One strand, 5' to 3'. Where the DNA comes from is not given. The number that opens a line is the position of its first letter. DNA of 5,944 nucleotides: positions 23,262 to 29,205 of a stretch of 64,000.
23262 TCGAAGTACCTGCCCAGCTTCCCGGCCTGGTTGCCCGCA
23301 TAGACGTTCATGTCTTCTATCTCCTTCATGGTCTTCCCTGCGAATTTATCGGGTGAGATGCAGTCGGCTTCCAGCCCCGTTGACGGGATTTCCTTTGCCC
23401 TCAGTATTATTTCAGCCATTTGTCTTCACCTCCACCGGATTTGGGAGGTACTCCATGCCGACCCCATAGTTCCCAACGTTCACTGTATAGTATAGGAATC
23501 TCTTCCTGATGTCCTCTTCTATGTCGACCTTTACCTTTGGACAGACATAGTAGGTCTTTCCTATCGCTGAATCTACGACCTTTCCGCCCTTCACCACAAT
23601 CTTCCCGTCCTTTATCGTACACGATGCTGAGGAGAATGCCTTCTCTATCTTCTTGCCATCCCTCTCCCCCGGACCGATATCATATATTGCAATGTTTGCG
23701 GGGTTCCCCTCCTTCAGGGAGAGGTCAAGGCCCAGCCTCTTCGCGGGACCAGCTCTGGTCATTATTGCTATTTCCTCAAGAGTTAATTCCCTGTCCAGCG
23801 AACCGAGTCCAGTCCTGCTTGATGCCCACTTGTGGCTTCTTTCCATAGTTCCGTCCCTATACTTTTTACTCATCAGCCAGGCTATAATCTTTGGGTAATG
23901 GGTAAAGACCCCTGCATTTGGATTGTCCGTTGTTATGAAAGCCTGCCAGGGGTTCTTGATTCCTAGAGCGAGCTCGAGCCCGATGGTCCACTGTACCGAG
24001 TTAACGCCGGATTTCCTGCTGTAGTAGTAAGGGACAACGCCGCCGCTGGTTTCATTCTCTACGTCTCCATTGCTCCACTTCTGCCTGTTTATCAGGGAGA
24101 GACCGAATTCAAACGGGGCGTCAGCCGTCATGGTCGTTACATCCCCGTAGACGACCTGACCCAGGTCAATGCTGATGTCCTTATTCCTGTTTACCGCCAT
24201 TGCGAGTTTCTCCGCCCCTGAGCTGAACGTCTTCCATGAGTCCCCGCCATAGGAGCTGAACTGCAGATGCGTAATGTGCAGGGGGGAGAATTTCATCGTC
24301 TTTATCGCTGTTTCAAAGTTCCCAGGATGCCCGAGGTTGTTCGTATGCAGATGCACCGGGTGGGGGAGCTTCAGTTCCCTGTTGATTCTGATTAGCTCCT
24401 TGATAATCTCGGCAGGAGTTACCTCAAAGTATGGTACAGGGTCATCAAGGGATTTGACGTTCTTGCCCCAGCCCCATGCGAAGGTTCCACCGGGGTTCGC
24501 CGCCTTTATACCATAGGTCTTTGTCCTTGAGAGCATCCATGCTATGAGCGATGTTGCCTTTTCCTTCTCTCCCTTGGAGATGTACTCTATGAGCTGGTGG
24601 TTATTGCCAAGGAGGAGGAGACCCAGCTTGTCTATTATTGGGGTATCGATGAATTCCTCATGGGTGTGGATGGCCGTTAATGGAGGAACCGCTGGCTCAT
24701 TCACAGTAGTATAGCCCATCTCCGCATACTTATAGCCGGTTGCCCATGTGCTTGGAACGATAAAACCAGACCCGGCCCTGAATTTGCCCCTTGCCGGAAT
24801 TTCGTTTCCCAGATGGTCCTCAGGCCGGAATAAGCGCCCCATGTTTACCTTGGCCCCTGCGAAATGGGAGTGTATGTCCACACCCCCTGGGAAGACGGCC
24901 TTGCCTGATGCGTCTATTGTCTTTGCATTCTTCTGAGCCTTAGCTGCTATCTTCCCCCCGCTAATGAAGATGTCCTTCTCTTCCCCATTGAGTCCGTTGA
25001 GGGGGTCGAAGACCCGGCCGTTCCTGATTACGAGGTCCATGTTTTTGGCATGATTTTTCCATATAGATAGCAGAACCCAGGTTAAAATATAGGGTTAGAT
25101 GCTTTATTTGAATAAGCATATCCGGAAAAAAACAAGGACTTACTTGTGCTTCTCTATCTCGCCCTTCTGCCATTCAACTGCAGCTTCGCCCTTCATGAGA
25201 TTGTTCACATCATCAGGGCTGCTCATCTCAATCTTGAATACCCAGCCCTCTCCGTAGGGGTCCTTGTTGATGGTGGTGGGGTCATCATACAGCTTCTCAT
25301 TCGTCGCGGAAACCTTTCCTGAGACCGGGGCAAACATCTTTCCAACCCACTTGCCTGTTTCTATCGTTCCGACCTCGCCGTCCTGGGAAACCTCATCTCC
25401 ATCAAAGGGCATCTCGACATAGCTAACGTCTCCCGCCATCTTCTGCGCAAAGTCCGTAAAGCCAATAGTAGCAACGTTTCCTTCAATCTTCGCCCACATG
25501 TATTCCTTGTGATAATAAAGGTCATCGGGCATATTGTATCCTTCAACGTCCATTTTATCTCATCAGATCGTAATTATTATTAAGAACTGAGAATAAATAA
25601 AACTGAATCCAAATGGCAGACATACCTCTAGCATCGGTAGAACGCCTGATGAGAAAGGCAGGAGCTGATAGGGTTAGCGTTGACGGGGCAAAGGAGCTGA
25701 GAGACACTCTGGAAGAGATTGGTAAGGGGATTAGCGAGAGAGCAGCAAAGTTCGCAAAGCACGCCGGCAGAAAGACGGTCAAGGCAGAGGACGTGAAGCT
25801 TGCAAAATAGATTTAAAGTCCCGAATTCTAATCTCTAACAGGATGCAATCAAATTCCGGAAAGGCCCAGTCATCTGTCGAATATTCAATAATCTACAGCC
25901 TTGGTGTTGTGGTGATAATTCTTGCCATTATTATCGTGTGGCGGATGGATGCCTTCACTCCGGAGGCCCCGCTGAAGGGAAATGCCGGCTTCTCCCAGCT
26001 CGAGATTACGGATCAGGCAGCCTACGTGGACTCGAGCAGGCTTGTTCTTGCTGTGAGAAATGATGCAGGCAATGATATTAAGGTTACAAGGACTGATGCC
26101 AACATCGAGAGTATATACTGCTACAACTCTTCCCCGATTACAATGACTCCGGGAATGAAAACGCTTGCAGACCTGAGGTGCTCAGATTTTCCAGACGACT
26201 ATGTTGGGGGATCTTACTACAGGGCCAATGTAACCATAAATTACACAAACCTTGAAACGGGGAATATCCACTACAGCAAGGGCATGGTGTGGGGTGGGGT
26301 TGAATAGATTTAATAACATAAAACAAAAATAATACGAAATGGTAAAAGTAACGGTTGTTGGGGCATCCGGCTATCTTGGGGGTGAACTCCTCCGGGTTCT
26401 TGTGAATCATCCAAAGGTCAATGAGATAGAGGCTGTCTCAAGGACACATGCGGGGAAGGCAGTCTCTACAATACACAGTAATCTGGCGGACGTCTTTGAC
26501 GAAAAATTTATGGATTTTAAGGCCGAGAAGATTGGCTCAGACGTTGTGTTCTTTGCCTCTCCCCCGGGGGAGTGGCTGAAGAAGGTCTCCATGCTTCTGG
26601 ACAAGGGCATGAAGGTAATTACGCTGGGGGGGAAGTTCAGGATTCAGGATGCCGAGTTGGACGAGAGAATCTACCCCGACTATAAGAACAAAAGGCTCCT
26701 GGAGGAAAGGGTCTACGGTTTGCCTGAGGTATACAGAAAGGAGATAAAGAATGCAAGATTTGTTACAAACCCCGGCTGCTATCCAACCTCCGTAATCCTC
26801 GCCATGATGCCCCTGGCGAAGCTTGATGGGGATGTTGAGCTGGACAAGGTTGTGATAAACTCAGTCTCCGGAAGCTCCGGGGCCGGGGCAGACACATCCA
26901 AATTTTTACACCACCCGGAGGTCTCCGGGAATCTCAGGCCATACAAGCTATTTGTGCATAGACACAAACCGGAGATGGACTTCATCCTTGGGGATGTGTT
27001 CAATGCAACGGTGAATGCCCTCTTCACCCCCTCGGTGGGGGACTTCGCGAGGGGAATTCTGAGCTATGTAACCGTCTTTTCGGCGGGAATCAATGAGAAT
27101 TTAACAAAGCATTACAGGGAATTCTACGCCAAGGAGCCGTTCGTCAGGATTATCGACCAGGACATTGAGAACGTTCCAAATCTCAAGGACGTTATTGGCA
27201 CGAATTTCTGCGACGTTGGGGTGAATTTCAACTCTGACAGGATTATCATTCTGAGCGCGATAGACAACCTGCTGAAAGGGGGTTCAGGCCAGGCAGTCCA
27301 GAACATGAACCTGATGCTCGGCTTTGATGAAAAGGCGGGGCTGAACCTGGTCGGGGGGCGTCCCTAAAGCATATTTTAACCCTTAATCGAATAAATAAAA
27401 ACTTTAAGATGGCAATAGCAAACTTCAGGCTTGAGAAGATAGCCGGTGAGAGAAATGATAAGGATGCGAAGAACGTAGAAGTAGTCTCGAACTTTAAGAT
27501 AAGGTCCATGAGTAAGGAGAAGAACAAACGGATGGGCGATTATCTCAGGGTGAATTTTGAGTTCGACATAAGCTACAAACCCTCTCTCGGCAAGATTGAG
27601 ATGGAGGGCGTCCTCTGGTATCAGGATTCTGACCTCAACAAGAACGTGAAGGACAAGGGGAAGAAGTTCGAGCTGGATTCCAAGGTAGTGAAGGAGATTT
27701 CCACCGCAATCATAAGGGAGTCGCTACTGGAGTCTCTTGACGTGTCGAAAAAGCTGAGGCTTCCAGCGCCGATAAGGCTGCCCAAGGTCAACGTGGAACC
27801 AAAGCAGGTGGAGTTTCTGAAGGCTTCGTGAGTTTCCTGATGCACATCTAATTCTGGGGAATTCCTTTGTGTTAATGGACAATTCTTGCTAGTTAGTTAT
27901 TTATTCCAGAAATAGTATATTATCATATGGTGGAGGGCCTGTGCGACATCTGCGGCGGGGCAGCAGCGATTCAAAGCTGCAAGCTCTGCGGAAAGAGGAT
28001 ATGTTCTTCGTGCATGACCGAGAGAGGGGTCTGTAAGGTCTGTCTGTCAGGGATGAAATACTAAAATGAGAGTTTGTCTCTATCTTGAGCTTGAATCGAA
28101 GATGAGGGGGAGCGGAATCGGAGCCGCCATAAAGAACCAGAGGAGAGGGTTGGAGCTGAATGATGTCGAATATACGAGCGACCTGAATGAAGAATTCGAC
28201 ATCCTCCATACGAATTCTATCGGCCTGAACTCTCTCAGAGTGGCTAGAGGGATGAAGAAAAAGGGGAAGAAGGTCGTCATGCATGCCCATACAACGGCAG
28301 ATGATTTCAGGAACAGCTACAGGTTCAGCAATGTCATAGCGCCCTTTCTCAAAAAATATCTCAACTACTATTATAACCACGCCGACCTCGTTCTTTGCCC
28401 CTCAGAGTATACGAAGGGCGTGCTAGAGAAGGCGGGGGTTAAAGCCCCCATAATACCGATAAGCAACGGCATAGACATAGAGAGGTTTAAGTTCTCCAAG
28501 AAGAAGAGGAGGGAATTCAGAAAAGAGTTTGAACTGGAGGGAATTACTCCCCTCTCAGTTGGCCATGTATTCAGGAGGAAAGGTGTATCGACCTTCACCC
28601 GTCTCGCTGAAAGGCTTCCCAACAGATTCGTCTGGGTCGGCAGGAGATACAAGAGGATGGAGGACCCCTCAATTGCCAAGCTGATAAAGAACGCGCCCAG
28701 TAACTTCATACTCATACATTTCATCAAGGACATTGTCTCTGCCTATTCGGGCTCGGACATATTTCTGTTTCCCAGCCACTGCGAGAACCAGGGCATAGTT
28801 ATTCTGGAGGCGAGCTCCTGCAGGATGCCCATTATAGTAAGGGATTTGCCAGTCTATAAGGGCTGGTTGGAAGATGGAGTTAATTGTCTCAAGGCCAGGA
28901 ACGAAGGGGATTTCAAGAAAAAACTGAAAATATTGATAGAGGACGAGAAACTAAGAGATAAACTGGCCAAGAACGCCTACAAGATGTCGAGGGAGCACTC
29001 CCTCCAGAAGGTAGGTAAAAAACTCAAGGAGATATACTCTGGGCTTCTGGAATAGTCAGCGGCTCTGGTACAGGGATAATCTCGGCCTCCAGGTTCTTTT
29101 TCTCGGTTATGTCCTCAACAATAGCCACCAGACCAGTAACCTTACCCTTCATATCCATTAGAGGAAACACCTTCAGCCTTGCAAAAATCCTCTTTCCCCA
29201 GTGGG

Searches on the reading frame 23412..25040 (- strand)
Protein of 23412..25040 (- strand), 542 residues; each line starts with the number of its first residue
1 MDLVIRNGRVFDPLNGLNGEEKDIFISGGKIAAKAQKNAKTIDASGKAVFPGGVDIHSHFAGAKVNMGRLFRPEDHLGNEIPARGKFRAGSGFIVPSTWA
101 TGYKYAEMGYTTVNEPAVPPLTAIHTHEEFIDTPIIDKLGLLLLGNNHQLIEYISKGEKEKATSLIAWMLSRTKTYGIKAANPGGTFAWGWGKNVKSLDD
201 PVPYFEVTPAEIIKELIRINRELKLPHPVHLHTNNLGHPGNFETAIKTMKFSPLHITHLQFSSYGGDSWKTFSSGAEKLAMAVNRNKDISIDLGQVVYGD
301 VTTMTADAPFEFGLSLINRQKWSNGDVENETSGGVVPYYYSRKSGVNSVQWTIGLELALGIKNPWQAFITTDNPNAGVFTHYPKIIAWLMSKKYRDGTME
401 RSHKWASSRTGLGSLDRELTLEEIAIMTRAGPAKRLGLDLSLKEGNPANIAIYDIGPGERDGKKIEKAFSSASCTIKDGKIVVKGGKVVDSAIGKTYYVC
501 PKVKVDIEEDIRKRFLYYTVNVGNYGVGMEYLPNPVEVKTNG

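Call 75: search_protein_families(library=pfam, proteins=[window:23412-25040:-], max_evalue=0.0001)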
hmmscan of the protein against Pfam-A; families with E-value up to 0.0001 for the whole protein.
window:23412-25040:- (542 aa): 1 family
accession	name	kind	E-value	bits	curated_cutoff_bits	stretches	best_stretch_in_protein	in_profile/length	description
PF07969.17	Amidohydro_3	-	1.6e-62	213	29.7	1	40-483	1-472/472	Amidohydrolase family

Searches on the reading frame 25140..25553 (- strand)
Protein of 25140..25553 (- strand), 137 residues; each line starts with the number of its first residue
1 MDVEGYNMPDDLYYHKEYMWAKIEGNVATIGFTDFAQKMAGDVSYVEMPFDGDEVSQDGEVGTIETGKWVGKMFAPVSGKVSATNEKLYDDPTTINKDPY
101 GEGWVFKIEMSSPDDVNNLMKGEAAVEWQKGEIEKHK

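Call 75: search_protein_families(library=pfam, proteins=[window:25140-25553:-], max_evalue=0.0001)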
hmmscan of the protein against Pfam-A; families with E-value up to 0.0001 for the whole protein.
window:25140-25553:- (137 aa): 1 family
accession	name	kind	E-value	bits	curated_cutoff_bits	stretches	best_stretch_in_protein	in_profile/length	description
PF01597.25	GCV_H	-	3e-39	134.1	22.2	1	12-129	1-119/122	Glycine cleavage H-protein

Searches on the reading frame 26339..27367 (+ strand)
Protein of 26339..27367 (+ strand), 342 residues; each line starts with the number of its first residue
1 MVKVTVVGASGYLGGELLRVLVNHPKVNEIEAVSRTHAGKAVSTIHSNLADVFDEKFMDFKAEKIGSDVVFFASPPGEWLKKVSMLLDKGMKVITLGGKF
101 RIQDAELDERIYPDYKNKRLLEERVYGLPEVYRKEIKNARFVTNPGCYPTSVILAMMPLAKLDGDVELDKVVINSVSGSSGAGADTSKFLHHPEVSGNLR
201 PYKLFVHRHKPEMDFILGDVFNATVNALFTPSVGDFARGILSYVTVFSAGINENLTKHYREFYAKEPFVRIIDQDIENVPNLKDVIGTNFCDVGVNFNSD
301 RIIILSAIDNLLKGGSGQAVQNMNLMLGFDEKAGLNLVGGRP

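Call 75: search_protein_families(library=pfam, proteins=[window:26339-27367:+], max_evalue=0.0001)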
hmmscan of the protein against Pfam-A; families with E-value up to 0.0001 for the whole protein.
window:26339-27367:+ (342 aa): 3 families
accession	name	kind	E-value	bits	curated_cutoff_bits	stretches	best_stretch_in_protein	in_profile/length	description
PF22698.1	Semialdhyde_dhC_1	-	4.2e-46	157.3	27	1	147-310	1-165/165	Semialdehyde dehydrogenase, dimerisation domain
PF01118.30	Semialdhyde_dh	-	2.3e-24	86.5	26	1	3-139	1-121/121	Semialdehyde dehydrogenase, NAD binding domain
PF02774.23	Semialdhyde_dhC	-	3.1e-14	54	26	1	166-313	9-184/184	Semialdehyde dehydrogenase, dimerisation domain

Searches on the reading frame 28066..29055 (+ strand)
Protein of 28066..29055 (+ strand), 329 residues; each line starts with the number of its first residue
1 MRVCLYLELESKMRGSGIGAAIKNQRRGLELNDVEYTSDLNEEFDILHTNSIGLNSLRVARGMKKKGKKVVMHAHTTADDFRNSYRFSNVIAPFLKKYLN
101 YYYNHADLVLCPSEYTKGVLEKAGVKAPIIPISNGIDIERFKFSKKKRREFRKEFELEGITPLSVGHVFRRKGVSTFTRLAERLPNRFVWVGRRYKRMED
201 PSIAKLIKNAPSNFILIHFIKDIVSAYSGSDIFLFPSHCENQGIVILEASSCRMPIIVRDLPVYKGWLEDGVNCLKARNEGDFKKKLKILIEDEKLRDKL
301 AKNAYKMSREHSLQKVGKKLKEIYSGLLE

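Call 75: search_protein_families(library=pfam, proteins=[window:28066-29055:+], max_evalue=0.0001)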
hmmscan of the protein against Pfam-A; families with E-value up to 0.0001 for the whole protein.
window:28066-29055:+ (329 aa): 4 families
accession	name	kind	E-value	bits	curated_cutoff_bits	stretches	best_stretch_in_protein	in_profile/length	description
PF00534.26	Glycos_transf_1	-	3.2e-23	82.6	26.4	1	155-307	11-172/172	Glycosyl transferases group 1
PF13439.12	Glyco_transf_4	-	2.3e-17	63.9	28.5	1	42-140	71-170/170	Glycosyltransferase Family 4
PF13692.12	Glyco_trans_1_4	-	4e-17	63.2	27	1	164-293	6-142/142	Glycosyl transferases group 1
PF13524.12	Glyco_trans_1_2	-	7.4e-08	32.9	25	1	187-317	16-139/144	Glycosyl transferase-like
